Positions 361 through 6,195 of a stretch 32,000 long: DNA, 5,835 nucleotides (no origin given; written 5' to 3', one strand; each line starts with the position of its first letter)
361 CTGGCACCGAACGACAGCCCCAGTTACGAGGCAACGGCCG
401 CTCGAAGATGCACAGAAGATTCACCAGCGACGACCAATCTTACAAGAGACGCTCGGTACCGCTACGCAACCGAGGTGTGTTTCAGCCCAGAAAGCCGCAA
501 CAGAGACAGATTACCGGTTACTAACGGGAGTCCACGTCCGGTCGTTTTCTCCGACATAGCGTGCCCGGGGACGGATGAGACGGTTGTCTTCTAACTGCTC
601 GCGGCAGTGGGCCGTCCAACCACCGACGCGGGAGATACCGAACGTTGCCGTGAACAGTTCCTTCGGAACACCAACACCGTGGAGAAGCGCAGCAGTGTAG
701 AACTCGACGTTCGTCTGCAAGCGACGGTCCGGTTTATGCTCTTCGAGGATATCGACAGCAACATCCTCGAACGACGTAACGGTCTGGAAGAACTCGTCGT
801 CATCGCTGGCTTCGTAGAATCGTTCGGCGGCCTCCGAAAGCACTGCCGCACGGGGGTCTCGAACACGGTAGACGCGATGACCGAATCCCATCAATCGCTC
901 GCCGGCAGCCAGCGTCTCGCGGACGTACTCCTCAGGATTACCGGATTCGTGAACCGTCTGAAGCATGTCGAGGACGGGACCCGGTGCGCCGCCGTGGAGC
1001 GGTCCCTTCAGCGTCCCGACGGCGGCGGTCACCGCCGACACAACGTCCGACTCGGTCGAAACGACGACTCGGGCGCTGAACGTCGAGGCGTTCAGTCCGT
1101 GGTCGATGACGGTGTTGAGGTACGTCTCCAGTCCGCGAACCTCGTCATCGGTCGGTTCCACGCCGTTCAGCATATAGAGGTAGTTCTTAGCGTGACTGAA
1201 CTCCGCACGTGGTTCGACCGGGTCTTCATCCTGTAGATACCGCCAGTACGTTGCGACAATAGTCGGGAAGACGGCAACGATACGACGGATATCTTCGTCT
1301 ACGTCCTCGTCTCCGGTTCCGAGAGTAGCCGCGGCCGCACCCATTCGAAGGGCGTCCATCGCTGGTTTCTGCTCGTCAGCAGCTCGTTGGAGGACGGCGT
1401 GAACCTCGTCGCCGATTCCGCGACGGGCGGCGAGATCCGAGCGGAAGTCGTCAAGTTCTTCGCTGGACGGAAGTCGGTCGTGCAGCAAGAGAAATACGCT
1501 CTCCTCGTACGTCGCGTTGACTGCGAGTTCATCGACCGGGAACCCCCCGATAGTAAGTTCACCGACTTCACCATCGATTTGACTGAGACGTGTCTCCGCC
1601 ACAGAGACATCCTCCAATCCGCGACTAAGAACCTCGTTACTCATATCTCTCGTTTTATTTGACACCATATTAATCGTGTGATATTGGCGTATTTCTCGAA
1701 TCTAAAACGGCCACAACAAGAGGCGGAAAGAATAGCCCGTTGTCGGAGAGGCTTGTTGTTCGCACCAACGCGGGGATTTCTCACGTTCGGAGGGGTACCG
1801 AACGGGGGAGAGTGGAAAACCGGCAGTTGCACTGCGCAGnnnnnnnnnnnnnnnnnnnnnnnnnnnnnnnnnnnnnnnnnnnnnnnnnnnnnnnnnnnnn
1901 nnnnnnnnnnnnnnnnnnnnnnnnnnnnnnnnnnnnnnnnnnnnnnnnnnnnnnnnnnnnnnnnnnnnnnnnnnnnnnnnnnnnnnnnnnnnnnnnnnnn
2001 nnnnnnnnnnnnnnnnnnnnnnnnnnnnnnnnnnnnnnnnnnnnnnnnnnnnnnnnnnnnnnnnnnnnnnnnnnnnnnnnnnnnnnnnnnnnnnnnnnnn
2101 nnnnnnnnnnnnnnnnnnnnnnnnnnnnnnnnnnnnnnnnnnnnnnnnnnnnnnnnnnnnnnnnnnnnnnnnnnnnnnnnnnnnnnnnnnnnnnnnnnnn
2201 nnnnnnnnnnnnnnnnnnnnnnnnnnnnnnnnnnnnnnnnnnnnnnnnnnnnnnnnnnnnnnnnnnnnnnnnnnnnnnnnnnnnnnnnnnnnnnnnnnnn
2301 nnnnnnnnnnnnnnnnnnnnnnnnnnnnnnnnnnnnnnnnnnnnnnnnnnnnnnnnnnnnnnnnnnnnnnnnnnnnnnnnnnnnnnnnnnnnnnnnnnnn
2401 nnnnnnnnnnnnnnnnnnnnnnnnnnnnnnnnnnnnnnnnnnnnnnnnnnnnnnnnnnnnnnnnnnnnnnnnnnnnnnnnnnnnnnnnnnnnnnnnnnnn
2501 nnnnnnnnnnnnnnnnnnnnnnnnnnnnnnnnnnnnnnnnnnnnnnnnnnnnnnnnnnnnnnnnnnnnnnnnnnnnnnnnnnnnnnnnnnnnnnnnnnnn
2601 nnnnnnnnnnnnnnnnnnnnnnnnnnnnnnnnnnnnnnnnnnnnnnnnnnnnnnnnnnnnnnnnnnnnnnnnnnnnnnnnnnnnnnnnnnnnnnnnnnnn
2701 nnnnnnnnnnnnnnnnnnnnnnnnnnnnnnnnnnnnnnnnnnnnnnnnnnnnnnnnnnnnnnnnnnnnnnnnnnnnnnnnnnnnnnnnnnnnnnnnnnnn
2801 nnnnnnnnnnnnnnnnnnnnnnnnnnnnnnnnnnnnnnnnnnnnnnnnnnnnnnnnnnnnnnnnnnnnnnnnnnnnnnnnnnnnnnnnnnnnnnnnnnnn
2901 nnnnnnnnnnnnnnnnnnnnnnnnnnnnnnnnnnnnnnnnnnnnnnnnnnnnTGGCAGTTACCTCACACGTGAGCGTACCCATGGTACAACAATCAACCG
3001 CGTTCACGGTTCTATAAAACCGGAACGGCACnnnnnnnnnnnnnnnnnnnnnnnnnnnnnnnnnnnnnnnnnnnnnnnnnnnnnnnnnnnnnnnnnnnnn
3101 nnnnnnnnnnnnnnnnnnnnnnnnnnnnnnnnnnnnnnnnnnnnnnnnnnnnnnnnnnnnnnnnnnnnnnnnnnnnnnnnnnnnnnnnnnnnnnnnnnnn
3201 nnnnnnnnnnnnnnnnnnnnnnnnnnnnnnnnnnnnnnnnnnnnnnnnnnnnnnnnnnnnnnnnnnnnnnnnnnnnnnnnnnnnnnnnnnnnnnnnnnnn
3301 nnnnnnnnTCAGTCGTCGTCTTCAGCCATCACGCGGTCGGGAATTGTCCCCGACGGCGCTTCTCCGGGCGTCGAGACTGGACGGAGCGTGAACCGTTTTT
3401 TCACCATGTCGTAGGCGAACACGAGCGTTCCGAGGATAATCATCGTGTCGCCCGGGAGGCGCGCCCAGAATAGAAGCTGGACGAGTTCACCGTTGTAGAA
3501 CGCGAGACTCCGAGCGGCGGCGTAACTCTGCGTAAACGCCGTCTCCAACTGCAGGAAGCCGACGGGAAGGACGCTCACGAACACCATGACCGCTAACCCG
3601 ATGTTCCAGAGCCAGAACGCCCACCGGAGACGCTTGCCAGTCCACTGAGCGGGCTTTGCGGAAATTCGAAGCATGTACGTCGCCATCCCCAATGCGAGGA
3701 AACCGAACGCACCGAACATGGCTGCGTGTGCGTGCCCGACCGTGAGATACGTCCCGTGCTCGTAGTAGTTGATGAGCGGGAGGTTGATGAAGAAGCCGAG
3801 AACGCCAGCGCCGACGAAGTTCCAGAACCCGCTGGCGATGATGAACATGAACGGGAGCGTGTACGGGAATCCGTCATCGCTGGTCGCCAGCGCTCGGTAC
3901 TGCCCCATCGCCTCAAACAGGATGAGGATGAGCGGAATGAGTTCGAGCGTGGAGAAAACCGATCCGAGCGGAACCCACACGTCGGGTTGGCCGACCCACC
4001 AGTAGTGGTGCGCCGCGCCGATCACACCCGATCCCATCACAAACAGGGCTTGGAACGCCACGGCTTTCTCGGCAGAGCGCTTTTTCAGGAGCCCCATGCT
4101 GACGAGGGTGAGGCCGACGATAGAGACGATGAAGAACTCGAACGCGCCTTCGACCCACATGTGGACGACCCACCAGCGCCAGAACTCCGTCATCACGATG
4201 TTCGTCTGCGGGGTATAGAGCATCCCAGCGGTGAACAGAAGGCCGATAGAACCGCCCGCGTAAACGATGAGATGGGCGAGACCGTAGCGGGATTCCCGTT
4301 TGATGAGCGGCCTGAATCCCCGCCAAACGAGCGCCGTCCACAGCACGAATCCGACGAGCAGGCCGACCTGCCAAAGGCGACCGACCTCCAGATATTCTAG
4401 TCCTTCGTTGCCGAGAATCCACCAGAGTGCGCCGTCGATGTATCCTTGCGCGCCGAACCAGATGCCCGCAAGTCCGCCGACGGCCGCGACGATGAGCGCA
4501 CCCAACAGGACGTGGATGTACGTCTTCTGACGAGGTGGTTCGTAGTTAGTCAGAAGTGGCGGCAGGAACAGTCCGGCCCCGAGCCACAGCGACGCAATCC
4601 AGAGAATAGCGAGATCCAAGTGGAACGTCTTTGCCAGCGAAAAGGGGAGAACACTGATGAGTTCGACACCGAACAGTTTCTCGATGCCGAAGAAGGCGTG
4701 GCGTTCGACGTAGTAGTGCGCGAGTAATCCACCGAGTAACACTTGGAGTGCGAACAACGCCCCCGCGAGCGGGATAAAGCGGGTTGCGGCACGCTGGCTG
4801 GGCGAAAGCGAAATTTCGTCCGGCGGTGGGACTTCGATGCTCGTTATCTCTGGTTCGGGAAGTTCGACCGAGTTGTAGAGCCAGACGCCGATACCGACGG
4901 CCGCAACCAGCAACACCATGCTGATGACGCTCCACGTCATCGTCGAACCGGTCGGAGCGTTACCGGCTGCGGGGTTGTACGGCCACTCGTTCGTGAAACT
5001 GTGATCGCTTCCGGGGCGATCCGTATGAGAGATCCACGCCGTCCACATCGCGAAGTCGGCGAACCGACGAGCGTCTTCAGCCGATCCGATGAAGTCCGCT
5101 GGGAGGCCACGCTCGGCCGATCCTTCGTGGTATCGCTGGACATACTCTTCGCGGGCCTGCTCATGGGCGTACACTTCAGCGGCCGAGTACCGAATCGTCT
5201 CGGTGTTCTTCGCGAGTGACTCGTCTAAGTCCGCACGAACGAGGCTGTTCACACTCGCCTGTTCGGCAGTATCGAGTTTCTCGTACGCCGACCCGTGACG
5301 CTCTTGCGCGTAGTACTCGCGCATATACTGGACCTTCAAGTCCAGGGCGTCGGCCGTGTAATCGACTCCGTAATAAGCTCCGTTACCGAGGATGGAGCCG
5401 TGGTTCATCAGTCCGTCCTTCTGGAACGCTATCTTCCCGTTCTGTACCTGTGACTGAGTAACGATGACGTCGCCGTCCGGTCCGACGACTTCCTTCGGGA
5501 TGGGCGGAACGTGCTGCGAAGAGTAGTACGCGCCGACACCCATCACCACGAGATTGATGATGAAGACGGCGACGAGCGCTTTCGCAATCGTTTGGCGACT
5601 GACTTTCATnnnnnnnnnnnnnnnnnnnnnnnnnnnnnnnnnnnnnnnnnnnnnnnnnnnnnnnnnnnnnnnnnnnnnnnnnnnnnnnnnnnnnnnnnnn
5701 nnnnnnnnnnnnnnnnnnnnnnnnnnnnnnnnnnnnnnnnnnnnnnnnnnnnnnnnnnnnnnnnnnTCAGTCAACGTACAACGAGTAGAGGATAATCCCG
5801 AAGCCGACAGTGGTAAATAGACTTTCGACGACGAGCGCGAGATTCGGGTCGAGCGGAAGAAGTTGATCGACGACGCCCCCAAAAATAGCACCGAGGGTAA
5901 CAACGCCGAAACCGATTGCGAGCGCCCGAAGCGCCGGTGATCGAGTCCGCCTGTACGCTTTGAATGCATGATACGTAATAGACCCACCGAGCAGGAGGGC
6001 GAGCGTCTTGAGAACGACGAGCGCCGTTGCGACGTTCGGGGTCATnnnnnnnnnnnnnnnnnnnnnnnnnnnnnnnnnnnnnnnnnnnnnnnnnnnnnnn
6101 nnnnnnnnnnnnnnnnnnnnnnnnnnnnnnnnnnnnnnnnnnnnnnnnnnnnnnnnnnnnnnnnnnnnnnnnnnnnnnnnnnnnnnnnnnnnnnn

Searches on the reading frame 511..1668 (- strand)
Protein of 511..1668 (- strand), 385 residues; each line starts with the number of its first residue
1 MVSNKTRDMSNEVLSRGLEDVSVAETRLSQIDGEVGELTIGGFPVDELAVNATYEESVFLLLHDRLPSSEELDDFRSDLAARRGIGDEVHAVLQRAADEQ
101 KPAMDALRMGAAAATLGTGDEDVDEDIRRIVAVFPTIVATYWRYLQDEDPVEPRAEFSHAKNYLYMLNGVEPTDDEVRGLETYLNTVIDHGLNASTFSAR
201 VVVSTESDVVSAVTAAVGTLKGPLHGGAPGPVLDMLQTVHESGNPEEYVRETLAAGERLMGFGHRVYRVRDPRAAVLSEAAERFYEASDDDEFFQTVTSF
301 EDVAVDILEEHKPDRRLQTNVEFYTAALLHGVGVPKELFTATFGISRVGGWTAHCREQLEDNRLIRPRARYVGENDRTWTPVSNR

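Call 9: search_protein_families(library=ncbifam, proteins=[window:511-1668:-], max_evalue=0.00001)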
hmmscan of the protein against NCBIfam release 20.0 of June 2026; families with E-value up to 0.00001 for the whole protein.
window:511-1668:- (385 aa): 22 families
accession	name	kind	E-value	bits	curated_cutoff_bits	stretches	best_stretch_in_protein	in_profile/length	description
NF041301.1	Cit_synth_Halo_CitZ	equivalog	5.9e-114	381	550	1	10-385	2-379/379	citrate synthase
TIGR01800.1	cit_synth_II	subfamily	1.6e-113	379.3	421.3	1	16-385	1-368/368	2-methylcitrate synthase/citrate synthase II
NF009005.0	PRK12350.1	subfamily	1.4e-101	340.3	332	1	15-379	5-355/366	citrate synthase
NF010638.0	PRK14035.1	equivalog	4.9e-101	338.2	572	1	14-385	4-372/372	citrate synthase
NF010639.0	PRK14036.1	equivalog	3.7e-97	325.4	502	1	13-385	5-378/379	citrate synthase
NF010637.0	PRK14034.1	equivalog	1.1e-96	324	594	1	14-385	3-371/372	citrate synthase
NF041157.1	Cit_synThplmales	equivalog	4.2e-86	289.4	590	1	13-385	3-376/377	citrate synthase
NF010636.0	PRK14033.1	equivalog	2.5e-84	283.3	479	1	10-379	5-372/376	bifunctional 2-methylcitrate synthase/citrate synthase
NF009006.1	PRK12351.1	equivalog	5e-80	268.7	550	1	14-385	6-376/376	bifunctional 2-methylcitrate synthase/citrate synthase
NF009004.0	PRK12349.1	equivalog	5.4e-76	255.8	508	1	11-376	4-368/372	citrate synthase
NF010640.0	PRK14037.1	subfamily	1.4e-73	248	504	1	13-385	3-377/377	citrate synthase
NF004126.0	PRK05614.1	equivalog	2e-68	230.8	505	1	17-385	48-430/430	citrate synthase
TIGR01798.1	cit_synth_I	equivalog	8.7e-60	202.5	485.15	1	14-378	32-411/412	citrate synthase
NF010635.0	PRK14032.1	subfamily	2e-50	171.6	426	1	36-385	67-448/448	citrate synthase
NF007128.0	PRK09569.1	subfamily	1.8e-34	119.1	344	1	7-354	31-405/437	citrate (Si)-synthase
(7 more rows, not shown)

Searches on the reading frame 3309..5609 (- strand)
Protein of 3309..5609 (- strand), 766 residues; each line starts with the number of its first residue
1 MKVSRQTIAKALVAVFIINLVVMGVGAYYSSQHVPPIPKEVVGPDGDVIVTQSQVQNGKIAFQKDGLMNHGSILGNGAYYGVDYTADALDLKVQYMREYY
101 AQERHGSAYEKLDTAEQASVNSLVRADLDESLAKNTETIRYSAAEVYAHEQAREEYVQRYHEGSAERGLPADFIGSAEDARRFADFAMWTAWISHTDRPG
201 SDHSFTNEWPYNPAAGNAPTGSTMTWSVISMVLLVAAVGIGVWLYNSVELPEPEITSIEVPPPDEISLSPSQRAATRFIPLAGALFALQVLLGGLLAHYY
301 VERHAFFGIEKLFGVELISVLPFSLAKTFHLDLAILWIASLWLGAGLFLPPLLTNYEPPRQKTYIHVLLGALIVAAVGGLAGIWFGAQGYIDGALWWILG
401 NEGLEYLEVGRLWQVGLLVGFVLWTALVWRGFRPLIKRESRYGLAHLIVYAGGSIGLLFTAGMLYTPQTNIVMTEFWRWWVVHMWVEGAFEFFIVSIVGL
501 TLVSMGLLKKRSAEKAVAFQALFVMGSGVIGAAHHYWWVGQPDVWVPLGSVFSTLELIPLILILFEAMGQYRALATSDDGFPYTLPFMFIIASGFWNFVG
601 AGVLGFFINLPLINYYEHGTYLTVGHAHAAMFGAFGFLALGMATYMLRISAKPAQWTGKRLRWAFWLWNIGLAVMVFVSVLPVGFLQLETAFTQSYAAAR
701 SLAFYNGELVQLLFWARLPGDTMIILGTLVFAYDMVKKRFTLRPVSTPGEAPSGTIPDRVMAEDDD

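Call 9: search_protein_families(library=ncbifam, proteins=[window:3309-5609:-], max_evalue=0.00001)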
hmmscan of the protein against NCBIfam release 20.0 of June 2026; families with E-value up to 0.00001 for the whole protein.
window:3309-5609:- (766 aa): 0 families

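Call 13: search_protein_families(library=pfam, proteins=[window:3309-5609:-], max_evalue=10)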
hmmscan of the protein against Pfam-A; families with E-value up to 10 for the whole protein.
window:3309-5609:- (766 aa): 4 families
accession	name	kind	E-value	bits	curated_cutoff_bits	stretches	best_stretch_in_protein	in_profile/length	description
PF22085.1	NorB_cytochrome_c-like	-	1.2e-53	182.6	29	1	38-211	1-181/181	Nitric oxide reductase subunit B, cytochrome c-like domain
PF00115.25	COX1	-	1.2e-50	173.1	34.8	1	274-721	2-434/436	Cytochrome C and Quinol oxidase polypeptide I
PF11070.13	DUF2871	-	2.8e-05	24.8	27.4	1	606-693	21-101/134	Protein of unknown function (DUF2871)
PF18646.6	DUF5632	-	0.1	13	25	1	338-376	39-77/81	Family of unknown function (DUF5632)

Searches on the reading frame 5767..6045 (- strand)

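Call 13: search_protein_families(library=pfam, proteins=[window:5767-6045:-], max_evalue=10)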
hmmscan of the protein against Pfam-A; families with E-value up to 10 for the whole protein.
window:5767-6045:- (92 aa): 5 families
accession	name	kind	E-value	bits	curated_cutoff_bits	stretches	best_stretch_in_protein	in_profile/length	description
PF24365.1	DUF7521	-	2.1e-34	118.1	27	1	9-90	1-82/82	Family of unknown function (DUF7521)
PF11833.13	CPP1-like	-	0.00059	20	28.4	1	14-82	117-185/196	Protein CHAPERONE-LIKE PROTEIN OF POR1-like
PF19447.4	DUF5985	-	0.0065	17.2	27.3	1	28-90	21-82/86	Family of unknown function (DUF5985)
PF02628.20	COX15-CtaA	-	0.036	13.5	29.9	1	13-71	250-308/322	Cytochrome oxidase assembly protein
PF10749.14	DUF2534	-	0.039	14.6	22.4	1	41-89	17-62/80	Protein of unknown function (DUF2534)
